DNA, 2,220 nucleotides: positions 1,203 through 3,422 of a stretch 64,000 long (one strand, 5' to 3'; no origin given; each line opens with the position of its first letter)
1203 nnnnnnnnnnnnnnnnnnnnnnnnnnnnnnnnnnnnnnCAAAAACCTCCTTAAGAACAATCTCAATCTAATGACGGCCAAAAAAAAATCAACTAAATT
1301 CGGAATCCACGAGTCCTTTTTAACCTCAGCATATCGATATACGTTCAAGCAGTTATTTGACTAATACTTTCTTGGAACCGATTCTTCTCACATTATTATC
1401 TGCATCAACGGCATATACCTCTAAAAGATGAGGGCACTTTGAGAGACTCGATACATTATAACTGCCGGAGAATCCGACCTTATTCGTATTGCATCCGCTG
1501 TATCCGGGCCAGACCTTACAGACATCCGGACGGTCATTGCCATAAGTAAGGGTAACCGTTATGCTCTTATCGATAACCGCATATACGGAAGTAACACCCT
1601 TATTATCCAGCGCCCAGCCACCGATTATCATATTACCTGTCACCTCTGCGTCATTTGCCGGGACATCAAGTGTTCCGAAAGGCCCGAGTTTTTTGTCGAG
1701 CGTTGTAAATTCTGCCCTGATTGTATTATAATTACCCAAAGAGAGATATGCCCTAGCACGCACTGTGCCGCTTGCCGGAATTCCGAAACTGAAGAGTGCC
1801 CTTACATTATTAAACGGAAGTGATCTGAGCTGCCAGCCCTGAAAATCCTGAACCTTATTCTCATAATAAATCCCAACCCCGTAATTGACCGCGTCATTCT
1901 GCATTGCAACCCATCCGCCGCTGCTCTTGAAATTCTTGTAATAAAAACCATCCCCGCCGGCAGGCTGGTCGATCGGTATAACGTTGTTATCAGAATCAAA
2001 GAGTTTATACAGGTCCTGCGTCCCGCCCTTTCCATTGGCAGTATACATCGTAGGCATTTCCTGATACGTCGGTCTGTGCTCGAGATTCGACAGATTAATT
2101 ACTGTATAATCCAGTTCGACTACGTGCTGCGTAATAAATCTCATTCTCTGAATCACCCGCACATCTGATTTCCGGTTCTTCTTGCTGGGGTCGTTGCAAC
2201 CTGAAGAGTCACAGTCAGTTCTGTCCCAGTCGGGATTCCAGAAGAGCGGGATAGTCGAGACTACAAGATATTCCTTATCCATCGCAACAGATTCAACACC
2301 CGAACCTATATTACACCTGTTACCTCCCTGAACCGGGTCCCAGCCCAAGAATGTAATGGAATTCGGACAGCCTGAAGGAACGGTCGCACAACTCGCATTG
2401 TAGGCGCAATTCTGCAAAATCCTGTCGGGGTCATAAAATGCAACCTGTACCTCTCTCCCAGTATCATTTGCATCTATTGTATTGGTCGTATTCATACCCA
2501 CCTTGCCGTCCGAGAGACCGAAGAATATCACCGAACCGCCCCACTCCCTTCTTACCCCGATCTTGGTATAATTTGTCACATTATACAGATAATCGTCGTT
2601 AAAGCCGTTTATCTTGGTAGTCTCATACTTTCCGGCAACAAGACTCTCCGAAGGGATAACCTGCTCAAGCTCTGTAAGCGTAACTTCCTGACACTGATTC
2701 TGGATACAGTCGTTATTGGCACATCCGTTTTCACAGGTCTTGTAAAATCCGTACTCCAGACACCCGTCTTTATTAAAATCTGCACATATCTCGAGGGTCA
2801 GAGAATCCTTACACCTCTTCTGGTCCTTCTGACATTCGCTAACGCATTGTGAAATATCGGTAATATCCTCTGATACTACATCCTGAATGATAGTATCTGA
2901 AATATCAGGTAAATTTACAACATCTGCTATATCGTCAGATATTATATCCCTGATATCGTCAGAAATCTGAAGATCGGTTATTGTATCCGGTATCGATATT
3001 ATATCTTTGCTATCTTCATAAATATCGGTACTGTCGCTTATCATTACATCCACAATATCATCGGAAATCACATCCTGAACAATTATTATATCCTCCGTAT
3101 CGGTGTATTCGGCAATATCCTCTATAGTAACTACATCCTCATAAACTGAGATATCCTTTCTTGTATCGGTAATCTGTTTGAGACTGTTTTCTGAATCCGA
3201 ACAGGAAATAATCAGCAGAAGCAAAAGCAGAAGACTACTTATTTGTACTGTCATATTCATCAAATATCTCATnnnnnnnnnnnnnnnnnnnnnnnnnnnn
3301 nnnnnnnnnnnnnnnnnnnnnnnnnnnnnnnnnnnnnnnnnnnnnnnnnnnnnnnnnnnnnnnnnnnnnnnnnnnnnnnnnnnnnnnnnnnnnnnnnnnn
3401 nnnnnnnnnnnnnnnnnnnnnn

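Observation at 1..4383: Tandem cluster of lipoproteins sharing a Cys-rich module and an acidic Asp-Ile/Val-Ser repeat tether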

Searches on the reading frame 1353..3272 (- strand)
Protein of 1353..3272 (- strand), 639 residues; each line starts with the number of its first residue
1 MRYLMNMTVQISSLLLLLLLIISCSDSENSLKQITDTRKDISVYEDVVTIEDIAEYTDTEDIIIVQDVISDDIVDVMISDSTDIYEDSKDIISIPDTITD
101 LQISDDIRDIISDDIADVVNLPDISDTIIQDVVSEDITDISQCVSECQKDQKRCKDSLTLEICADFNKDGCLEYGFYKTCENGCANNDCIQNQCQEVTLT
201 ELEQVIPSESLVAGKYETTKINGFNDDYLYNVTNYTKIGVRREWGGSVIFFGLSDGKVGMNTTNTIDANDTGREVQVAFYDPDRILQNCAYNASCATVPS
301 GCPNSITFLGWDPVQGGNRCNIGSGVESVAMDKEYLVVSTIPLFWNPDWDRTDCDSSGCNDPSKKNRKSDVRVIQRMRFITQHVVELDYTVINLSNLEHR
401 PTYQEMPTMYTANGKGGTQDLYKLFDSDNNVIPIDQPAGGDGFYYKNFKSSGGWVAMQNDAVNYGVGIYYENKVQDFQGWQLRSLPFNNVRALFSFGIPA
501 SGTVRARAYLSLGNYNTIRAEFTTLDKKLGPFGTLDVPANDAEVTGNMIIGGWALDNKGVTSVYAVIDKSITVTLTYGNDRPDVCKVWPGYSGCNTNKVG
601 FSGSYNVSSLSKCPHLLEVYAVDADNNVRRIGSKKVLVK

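Call 6: search_protein_families(library=pfam, proteins=[window:1353-3272:-], max_evalue=0.1)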
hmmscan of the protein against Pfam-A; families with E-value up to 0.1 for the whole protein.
window:1353-3272:- (639 aa): 1 family
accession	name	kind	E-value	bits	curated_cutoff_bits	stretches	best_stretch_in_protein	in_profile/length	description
PF17957.7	Big_7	-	0.0074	17.3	24.1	1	531-570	1-42/70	Bacterial Ig domain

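Call 8: search_protein_families(library=ncbifam, proteins=[window:1353-3272:-], max_evalue=0.5)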
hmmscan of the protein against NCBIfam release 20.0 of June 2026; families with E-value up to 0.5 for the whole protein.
window:1353-3272:- (639 aa): 0 families

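Call 9: find_homologous_proteins(query=window:1353-3272:-)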
Query window:1353-3272:- (639 aa): 373 proteins with E <= 0.001 among 6963 candidates; the best 120 are listed.
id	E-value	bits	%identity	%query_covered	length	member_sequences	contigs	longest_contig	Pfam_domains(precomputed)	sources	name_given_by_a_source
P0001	0.0e+0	1465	100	100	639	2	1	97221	-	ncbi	-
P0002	0.0e+0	1070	73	100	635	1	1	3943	-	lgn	-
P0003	0.0e+0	1042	71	100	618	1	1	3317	-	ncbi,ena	-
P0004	5.4e-295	998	70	100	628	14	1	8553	-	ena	-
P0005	1.8e-285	967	67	100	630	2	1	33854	-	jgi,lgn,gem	-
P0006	1.5e-281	954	67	100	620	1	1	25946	-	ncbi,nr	ncbi:MAG: hypothetical protein N2746_11980 [Deltaproteobacteria bacterium]|nr:hypothetical protein [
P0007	4.0e-189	648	63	71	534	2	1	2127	-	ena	-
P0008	1.0e-186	641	64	68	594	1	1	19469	PF17957.8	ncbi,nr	ncbi:MAG: Ig-like domain-containing protein [Deltaproteobacteria bacterium]|nr:Ig-like domain-contai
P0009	2.4e-184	633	63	68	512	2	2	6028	-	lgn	-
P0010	4.3e-184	632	62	68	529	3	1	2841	-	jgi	jgi:hypothetical protein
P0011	6.2e-184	631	63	67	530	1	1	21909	PF17957.8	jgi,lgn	jgi:hypothetical protein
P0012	6.6e-184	631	62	70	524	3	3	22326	PF17957.8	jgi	jgi:hypothetical protein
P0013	1.2e-183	630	64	67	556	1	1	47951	PF17957.8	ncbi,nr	ncbi:MAG: Ig-like domain-containing protein [Deltaproteobacteria bacterium]|nr:Ig-like domain-contai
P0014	6.4e-183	628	63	67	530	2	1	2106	-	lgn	-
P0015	9.7e-183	627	62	68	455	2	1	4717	-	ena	-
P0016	1.0e-181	624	60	70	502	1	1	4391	PF17957.8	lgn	-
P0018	7.3e-181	621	62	71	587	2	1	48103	PF17957.8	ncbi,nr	ncbi:MAG: hypothetical protein HY897_24630 [Deltaproteobacteria bacterium]|nr:hypothetical protein [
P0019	2.6e-180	619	60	70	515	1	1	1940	PF17957.8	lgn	-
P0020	1.1e-179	617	62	68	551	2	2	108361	PF17957.8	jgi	jgi:hypothetical protein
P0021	1.7e-178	613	61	69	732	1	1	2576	PF00526.24,PF17957.8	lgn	-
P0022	9.3e-178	611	60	68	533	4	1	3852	PF17957.8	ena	-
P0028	1.3e-175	604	61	67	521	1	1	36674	PF17957.8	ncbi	-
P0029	1.0e-174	601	59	69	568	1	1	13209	PF17957.8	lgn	-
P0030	2.3e-174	600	57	71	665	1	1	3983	PF00526.24,PF17957.8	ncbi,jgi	jgi:hypothetical protein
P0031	3.5e-174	599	60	69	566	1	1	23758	PF17957.8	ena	-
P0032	3.8e-174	599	58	69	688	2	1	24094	PF00526.24,PF17957.8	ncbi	-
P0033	1.3e-173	597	60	67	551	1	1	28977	PF17957.8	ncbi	-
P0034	1.3e-173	597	58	71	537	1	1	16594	PF17957.8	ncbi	-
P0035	1.8e-173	597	57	71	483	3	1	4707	PF17957.8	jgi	jgi:hypothetical protein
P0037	4.0e-173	596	57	71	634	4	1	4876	PF00526.24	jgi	-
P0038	7.0e-173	595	61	67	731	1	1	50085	PF00526.24,PF17957.8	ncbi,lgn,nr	ncbi:MAG: hypothetical protein GYA21_19375 [Myxococcales bacterium]|nr:hypothetical protein [Myxococ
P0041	5.2e-172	592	57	71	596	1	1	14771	PF17957.8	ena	-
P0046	1.1e-170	588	59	69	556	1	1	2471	PF17957.8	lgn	-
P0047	1.9e-170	587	56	71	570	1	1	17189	PF00526.24,PF17957.8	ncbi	-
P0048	2.2e-170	587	57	71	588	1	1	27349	PF17957.8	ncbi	-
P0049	2.7e-170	586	59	68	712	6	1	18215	PF00526.24,PF17957.8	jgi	-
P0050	3.4e-170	586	60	69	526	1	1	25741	PF17957.8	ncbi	-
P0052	2.0e-169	583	57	69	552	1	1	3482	PF17957.8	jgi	jgi:hypothetical protein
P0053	2.8e-169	583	60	67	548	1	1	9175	PF17957.8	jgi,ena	-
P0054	2.9e-169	583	60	68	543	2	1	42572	PF17957.8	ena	-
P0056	7.1e-169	582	60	68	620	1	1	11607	PF17957.8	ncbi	-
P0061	2.7e-167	576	59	67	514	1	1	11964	PF17957.8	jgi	-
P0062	3.6e-167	576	59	68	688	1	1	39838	PF00526.24,PF17957.8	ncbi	-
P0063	5.8e-167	575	58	68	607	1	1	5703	PF00526.24,PF17957.8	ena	-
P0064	1.5e-166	574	58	68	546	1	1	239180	PF17957.8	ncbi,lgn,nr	ncbi:MAG: Ig-like domain-containing protein [Deltaproteobacteria bacterium]|nr:Ig-like domain-contai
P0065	3.2e-166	573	51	85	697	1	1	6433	PF00526.24,PF17957.8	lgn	-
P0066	1.2e-165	571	56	72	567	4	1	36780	PF17957.8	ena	-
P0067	1.5e-165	571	59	67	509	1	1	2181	PF17957.8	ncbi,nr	ncbi:MAG: hypothetical protein JRI25_25270, partial [Deltaproteobacteria bacterium]|nr:hypothetical 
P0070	5.2e-165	569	56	71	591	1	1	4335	PF00526.24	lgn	-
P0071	6.3e-165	569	57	70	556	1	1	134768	PF17957.8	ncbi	ncbi:MAG: Ig-like domain-containing protein [Pseudomonadota bacterium]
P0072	8.1e-165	568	59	68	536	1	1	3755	PF17957.8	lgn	-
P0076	6.1e-164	565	56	69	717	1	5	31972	PF17957.8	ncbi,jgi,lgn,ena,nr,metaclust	ncbi:MAG: hypothetical protein AUK47_19610 [Deltaproteobacteria bacterium CG2_30_63_29]|nr:MAG: hypo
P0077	1.2e-163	564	59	68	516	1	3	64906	PF17957.8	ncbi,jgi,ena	-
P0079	1.9e-163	564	57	68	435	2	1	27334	PF17957.8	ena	-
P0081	6.5e-163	562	56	71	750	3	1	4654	PF00526.24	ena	-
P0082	1.1e-162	561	57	67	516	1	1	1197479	PF17957.8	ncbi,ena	-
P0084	3.6e-162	559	54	70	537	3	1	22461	PF17957.8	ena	-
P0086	5.3e-162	559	58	68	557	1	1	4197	PF17957.8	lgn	-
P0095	1.1e-159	551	55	71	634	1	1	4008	PF17957.8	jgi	-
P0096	1.2e-159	551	48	83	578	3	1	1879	PF17957.8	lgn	-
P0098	2.5e-159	550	57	68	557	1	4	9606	PF17957.8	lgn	-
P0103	2.8e-158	547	53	71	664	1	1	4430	PF17957.8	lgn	-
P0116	2.4e-155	537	56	66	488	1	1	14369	PF17957.8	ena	-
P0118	9.6e-155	535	53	71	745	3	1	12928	PF00526.24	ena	-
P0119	1.1e-154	535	55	69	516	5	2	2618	PF17957.8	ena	-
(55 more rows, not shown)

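Call 11: search_solved_structures(query=window:1353-3272:-, max_evalue=1)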
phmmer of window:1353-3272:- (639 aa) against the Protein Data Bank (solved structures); distinct sequences matched with E-value up to 1: 0.

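Call 23: find_encoding_contigs(protein=P0001, flank=10000, max_places=3)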
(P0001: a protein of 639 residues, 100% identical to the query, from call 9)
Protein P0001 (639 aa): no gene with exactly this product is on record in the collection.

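Call 24: find_encoding_contigs(protein=P0006, flank=10000, max_places=3)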
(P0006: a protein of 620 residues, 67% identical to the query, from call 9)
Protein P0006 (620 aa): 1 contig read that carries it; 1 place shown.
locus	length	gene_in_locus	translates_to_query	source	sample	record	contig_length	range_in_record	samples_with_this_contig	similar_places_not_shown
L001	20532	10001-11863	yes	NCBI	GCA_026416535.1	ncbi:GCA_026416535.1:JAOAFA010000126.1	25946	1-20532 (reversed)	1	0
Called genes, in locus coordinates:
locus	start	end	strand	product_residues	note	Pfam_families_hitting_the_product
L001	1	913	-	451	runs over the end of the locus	PF10114:PocR, PF00512:HisKA, PF02518:HATPase_c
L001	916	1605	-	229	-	-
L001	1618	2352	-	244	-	PF01182:Glucosamine_iso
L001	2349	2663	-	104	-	PF05258:DciA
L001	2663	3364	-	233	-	-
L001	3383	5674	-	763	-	PF13432:TPR_16, PF00515:TPR_1 (weak), PF07719:TPR_2 (weak), PF13181:TPR_8 (weak), PF14559:TPR_19 (weak), PF00515:TPR_1 (weak), PF07719:TPR_2 (weak), PF13414:TPR_11 (weak), +20 more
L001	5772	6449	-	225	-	PF02527:GidB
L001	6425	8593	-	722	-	PF00082:Peptidase_S8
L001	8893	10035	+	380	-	-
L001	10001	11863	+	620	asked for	-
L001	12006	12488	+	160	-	PF01257:2Fe-2S_thioredx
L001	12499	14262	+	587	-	PF01512:Complex1_51K, PF10589:NADH_4Fe-4S, PF12797:Fer4_2 (faint), PF00037:Fer4 (weak), PF13237:Fer4_10 (weak), PF12838:Fer4_7 (weak), PF00037:Fer4 (weak), PF12837:Fer4_6 (weak), +1 more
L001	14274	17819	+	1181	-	PF13510:Fer2_4, PF14691:Fer4_20, PF01266:DAO, PF07992:Pyr_redox_2, PF13450:NAD_binding_8, PF12838:Fer4_7, PF22117:Fer4_Nqo3, PF04879:Molybdop_Fe4S4, +9 more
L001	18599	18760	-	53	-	-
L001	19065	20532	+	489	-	PF00209:SNF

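Call 42: list_cluster_members(proteins=[P0001, P0121, P0122])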
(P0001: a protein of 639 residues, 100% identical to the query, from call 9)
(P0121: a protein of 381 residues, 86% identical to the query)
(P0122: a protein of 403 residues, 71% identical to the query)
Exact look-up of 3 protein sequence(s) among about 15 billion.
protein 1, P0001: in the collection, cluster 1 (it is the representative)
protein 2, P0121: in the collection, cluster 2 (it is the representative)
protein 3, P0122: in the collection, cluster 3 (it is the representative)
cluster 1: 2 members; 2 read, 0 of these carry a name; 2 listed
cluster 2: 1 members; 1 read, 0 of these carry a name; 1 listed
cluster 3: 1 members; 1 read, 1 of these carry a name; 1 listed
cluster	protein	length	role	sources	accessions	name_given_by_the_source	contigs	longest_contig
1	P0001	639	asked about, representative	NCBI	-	-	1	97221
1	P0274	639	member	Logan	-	-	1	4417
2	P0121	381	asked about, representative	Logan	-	-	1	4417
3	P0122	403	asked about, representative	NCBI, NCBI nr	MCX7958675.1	MAG: hypothetical protein N3B13_06475 [Deltaproteobacteria bacterium] | hypothetical protein [Deltaproteobacteria bacterium]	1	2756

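Call 45: find_encoding_contigs(protein=P0013, flank=6000, max_places=2)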
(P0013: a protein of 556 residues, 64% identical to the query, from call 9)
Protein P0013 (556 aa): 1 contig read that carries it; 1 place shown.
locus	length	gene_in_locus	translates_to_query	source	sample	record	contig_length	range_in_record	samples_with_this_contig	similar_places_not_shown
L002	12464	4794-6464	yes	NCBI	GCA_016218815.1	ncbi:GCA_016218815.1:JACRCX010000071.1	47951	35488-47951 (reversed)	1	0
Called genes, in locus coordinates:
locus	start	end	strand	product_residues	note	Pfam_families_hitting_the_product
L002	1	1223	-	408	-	PF13462:Thioredoxin_4, PF13098:Thioredoxin_2 (faint), PF01323:DSBA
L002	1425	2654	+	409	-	PF07690:MFS_1, PF12832:MFS_1_like, PF07690:MFS_1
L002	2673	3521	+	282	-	PF00731:AIRC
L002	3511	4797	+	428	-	PF01969:Ni_insertion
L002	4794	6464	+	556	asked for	PF17957:Big_7 (weak)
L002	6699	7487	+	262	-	-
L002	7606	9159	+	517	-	PF04294:VanW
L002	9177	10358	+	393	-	PF02441:Flavoprotein, PF04127:DFP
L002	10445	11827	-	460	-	PF01637:ATPase_2, PF13191:AAA_16 (weak), PF13401:AAA_22 (weak), PF09339:HTH_IclR (weak), PF12802:MarR_2 (weak), PF03008:DUF234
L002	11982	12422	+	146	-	PF18765:Polbeta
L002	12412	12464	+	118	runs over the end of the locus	PF01934:HepT-like (weak)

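Call 46: find_encoding_contigs(protein=P0038, flank=6000, max_places=2)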
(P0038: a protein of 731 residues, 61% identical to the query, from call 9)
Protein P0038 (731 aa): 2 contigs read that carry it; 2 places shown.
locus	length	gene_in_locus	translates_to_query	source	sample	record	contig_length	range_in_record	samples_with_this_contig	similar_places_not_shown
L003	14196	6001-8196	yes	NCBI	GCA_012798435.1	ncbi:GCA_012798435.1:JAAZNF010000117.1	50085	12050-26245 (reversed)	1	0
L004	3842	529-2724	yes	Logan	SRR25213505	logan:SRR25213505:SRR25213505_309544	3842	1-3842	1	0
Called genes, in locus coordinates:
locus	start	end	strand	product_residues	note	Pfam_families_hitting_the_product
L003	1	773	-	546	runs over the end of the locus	PF13240:Zn_Ribbon_1, PF13248:Zn_ribbon_3 (weak), PF00069:Pkinase, PF03109:ABC1 (faint), PF07714:PK_Tyr_Ser-Thr, PF13371:TPR_9, PF13432:TPR_16, PF14559:TPR_19 (weak), +6 more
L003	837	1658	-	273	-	PF03781:FGE-sulfatase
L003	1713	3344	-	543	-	PF13360:PQQ_2 (faint), PF13570:Beta-prop_ACSF4 (weak)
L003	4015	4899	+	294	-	PF03441:FAD_binding_7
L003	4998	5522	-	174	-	PF04463:2-thiour_desulf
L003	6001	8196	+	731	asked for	PF00526:Dicty_CTDC, PF17957:Big_7 (faint)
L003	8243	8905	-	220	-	PF14358:DUF4405 (weak)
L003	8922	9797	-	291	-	PF00753:Lactamase_B, PF12706:Lactamase_B_2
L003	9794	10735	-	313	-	PF04055:Radical_SAM, PF21476:PF0610-like_N (weak)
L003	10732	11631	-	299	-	PF01937:ARMT1-like_dom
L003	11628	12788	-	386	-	PF00266:Aminotran_5, PF01212:Beta_elim_lyase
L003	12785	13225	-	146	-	PF01592:NifU_N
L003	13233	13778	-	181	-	PF13489:Methyltransf_23, PF01209:Ubie_methyltran, PF08241:Methyltransf_11, PF08242:Methyltransf_12, PF13649:Methyltransf_25, PF13847:Methyltransf_31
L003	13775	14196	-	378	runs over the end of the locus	PF07884:VKOR, PF13462:Thioredoxin_4, PF01323:DSBA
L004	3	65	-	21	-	?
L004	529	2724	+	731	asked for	PF00526:Dicty_CTDC, PF17957:Big_7 (faint)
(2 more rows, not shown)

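Call 47: find_encoding_contigs(protein=P0064, flank=6000, max_places=2)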
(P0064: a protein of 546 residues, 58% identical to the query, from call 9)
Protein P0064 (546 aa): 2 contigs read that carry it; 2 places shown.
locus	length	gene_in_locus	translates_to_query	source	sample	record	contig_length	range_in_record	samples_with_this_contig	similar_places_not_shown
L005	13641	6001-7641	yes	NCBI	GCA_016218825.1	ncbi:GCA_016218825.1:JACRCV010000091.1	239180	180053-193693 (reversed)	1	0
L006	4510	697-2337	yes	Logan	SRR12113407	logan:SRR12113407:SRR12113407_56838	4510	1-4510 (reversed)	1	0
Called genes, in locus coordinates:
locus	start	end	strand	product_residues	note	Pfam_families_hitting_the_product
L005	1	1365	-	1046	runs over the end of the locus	PF00989:PAS, PF08448:PAS_4, PF13426:PAS_9, PF00989:PAS (weak), PF08447:PAS_3, PF00512:HisKA, PF02518:HATPase_c, PF00072:Response_reg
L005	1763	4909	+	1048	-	PF13426:PAS_9 (weak), PF08447:PAS_3, PF01590:GAF (weak), PF13185:GAF_2, PF08448:PAS_4, PF07730:HisKA_3, PF02518:HATPase_c, PF00072:Response_reg, +2 more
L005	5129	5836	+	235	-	PF00072:Response_reg, PF00196:GerE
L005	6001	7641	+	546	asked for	PF17957:Big_7 (faint)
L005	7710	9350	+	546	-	-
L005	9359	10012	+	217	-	PF00005:ABC_tran, PF13304:AAA_21 (weak)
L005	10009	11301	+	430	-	PF28560:PCD-like (weak), PF02687:FtsX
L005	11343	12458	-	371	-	PF14237:GYF_2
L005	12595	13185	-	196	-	PF12917:YfbR-like, PF13023:HD_3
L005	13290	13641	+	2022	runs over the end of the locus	PF13205:Big_5 (faint), PF01835:MG2, PF07703:A2M_BRD, PF00207:A2M, PF17973:bMG10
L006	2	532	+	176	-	?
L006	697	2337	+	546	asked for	PF17957:Big_7 (faint)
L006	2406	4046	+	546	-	-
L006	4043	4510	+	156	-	?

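Call 51: find_related_loci(query=window:1353-3272:-, collection=genome_contigs, flank=10000)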
Query window:1353-3272:- (639 aa) in genome_contigs; peptide patterns used: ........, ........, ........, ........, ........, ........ (x = any residue, [..] = any of these).
43 stretches matched a pattern; 5 encode a relative of the query (tblastn E <= 1e-3); 5 distinct loci.
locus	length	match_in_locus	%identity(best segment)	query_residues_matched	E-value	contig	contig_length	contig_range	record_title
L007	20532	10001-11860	67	1-639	0e+0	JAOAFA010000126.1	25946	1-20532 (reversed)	MAG: Deltaproteobacteria bacterium isolate SKW273 k141_38125, whole genome shotgun sequence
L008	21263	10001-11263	61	203-627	7e-175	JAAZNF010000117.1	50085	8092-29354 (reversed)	MAG: Myxococcales bacterium isolate AS27yjCOA_137 166496_AS27, whole genome shotgun sequence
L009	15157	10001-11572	51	136-639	3e-170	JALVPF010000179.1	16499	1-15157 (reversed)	MAG: Myxococcales bacterium isolate A3_metabat1_scaf2bin.099 A3_NODE_1992_length_16499_cov_3.034999, whole genome shotgu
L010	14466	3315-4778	53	168-639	2e-165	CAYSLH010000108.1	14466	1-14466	MAG TPA_asm: uncultured Myxococcales bacterium isolate SRP163575_co1_108 genome assembly, contig: NODE_9077_length_14466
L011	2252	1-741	81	393-639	1e-146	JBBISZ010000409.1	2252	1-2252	MAG: Deltaproteobacteria bacterium isolate STF170223_bin_385 NODE_41419_length_2252_cov_3.938097, whole genome shotgun s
